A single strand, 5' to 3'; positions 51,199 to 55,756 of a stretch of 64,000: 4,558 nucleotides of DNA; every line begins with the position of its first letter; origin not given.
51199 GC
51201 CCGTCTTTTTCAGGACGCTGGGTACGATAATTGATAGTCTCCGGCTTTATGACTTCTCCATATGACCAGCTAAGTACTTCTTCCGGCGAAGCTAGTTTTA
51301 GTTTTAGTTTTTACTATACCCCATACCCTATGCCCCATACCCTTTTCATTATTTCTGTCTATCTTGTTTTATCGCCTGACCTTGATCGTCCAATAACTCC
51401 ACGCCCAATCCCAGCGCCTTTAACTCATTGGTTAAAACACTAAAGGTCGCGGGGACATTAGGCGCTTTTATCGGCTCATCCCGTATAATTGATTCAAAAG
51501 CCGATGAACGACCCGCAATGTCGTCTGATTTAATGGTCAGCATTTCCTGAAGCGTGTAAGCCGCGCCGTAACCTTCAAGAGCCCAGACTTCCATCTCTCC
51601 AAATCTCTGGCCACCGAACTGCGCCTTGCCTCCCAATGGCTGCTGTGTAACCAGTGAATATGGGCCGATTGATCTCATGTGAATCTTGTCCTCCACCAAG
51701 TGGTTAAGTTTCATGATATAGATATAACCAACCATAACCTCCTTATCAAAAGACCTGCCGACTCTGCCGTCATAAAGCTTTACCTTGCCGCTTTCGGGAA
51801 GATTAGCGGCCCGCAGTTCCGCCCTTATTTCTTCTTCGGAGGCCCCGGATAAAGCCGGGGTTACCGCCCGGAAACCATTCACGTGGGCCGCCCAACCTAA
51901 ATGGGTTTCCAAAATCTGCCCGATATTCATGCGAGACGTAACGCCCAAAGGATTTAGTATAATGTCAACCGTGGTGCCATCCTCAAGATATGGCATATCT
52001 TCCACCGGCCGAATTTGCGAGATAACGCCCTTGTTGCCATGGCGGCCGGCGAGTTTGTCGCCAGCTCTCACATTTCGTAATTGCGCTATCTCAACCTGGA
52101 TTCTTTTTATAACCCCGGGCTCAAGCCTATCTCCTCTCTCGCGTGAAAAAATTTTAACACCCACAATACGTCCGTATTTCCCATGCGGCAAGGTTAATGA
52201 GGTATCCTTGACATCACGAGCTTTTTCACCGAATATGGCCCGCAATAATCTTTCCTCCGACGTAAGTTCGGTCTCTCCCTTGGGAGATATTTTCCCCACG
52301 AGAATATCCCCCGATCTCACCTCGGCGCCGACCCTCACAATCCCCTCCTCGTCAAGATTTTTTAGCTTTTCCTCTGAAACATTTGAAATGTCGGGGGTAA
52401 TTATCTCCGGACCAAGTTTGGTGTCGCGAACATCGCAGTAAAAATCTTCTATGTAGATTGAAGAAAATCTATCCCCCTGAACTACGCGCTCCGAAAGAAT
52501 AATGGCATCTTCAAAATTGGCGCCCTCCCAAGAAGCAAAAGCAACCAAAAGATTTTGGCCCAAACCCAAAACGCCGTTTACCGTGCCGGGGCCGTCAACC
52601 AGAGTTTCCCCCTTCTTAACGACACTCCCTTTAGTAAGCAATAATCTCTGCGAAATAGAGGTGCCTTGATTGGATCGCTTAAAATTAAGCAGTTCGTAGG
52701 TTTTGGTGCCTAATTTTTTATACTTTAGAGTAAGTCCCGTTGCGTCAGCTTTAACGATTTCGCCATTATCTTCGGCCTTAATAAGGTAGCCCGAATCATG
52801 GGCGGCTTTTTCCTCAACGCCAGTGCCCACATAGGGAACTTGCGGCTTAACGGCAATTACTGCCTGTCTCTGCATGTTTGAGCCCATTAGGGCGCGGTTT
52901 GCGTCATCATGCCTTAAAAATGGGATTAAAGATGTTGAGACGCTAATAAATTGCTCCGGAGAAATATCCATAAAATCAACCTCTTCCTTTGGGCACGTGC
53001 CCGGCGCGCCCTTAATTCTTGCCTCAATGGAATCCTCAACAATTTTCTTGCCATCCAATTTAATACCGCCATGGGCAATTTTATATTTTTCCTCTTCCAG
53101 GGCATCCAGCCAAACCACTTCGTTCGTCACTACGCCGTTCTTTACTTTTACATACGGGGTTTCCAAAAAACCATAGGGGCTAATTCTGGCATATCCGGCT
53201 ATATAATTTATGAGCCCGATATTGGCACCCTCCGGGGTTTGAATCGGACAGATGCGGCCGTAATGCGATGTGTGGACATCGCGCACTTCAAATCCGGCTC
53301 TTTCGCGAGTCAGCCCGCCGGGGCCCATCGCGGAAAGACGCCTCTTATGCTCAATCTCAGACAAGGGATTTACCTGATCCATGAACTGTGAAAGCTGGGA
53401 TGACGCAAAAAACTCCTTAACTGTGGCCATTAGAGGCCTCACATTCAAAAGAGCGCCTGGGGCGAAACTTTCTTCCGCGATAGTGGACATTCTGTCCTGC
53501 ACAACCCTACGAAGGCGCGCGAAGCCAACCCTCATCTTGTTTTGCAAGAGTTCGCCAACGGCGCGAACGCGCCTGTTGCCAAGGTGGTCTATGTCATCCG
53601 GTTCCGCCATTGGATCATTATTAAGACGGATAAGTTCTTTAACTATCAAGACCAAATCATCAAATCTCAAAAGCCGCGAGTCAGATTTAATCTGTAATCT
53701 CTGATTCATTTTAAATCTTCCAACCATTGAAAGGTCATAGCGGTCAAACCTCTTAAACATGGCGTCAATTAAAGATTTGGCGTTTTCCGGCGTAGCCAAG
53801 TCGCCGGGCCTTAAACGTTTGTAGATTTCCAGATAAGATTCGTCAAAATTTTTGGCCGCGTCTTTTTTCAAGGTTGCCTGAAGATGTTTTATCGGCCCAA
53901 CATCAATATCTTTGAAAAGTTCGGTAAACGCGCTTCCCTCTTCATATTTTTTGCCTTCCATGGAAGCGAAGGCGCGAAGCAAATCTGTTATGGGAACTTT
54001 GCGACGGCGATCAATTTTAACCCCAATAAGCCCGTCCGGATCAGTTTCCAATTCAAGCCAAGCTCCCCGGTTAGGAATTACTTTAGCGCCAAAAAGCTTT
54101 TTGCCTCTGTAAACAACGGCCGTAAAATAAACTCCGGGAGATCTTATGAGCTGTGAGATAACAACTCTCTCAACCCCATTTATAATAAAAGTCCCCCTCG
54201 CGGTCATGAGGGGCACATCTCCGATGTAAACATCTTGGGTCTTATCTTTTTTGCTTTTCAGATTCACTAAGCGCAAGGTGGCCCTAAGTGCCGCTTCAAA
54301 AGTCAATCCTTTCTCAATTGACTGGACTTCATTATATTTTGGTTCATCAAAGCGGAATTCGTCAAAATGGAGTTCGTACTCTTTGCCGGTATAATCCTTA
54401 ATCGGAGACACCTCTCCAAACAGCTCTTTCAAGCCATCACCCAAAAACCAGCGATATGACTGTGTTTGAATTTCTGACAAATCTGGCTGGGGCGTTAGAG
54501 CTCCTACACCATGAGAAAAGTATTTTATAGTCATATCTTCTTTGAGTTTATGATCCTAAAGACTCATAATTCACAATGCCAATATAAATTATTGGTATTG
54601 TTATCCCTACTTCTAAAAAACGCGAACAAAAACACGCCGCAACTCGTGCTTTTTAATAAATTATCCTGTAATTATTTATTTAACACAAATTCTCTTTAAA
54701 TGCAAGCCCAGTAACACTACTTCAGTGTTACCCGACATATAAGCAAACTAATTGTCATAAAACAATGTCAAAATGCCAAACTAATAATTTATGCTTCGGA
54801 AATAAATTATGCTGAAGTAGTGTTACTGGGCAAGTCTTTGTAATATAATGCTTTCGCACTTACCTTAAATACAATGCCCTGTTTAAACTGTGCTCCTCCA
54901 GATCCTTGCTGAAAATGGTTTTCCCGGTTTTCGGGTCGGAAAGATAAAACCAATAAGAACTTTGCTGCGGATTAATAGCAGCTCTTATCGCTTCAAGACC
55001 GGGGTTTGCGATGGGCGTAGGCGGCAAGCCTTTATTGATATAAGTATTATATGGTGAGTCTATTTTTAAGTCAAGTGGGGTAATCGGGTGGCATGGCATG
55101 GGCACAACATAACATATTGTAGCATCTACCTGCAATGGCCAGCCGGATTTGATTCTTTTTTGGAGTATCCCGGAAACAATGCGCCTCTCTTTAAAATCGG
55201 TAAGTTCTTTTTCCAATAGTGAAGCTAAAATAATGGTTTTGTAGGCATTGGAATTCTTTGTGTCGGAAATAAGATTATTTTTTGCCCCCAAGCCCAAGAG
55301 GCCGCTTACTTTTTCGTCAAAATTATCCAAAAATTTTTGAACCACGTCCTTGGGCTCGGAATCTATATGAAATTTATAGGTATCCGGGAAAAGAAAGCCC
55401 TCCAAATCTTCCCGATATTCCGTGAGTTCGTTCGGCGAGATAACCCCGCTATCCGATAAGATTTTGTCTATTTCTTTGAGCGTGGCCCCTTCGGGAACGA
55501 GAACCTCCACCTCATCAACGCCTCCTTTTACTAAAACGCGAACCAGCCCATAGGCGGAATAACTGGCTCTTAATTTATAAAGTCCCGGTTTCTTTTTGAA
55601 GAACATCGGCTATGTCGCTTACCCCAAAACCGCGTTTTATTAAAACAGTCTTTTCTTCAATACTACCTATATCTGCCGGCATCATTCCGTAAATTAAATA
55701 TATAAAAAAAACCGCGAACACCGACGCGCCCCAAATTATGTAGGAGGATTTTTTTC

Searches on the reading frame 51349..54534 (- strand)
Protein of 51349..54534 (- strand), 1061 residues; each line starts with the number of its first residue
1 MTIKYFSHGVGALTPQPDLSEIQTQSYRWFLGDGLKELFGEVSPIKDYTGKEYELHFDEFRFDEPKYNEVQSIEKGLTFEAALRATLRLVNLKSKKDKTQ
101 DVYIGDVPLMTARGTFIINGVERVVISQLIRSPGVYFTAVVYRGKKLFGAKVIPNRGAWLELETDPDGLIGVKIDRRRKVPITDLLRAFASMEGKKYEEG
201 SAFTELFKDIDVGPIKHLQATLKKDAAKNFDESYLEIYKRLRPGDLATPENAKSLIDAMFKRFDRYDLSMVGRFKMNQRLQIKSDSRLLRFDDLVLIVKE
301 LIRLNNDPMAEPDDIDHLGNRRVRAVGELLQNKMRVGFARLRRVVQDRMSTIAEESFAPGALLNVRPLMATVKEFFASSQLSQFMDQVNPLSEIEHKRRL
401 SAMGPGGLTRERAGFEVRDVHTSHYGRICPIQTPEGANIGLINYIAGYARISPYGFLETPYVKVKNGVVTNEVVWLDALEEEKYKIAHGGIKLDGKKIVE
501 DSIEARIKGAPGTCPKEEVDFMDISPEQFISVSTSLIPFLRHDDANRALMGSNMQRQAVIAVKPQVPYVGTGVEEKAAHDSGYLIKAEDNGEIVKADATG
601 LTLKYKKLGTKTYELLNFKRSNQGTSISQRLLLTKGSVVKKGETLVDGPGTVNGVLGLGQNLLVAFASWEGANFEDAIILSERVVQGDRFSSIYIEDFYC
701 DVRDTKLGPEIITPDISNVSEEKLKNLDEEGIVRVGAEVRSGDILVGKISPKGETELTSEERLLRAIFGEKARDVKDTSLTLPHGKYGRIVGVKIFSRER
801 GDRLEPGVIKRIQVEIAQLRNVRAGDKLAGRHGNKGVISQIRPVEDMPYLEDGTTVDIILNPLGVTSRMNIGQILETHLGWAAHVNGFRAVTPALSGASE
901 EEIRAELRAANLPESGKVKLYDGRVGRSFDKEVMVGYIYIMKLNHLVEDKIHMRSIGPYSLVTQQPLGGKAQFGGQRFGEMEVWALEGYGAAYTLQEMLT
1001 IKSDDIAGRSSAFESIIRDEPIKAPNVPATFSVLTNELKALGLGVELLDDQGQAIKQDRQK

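Call 62: search_protein_families(library=pfam, proteins=[window:51349-54534:-], max_evalue=0.001)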
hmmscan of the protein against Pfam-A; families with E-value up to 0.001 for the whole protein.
window:51349-54534:- (1061 aa): 6 families
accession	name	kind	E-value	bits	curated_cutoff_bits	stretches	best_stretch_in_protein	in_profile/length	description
PF00562.33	RNA_pol_Rpb2_6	-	1.3e-119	400.1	23.4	1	599-972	14-373/373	RNA polymerase Rpb2, domain 6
PF04565.21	RNA_pol_Rpb2_3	-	2.6e-28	98.4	21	1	383-451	1-68/68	RNA polymerase Rpb2, domain 3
PF04560.25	RNA_pol_Rpb2_7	-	5.6e-23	81.6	32.1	1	974-1048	1-85/87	RNA polymerase Rpb2, domain 7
PF04561.19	RNA_pol_Rpb2_2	-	1e-20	74.7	21.7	1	131-324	1-190/190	RNA polymerase Rpb2, domain 2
PF10385.14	RNA_pol_Rpb2_45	-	1.4e-17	64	28.2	1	461-525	1-66/66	RNA polymerase beta subunit external 1 domain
PF04563.20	RNA_pol_Rpb2_1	-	1.8e-14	54.2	28.2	1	19-351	2-182/203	RNA polymerase beta subunit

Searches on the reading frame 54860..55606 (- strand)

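Call 42: search_protein_families(library=pfam, proteins=[window:54860-55606:-], max_evalue=0.001)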
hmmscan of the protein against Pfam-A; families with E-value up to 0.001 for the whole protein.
window:54860-55606:- (248 aa): 1 family
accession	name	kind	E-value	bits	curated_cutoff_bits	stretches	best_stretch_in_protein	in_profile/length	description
PF02618.21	YceG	-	2.6e-63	214.5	32.4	1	6-242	42-272/275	YceG-like family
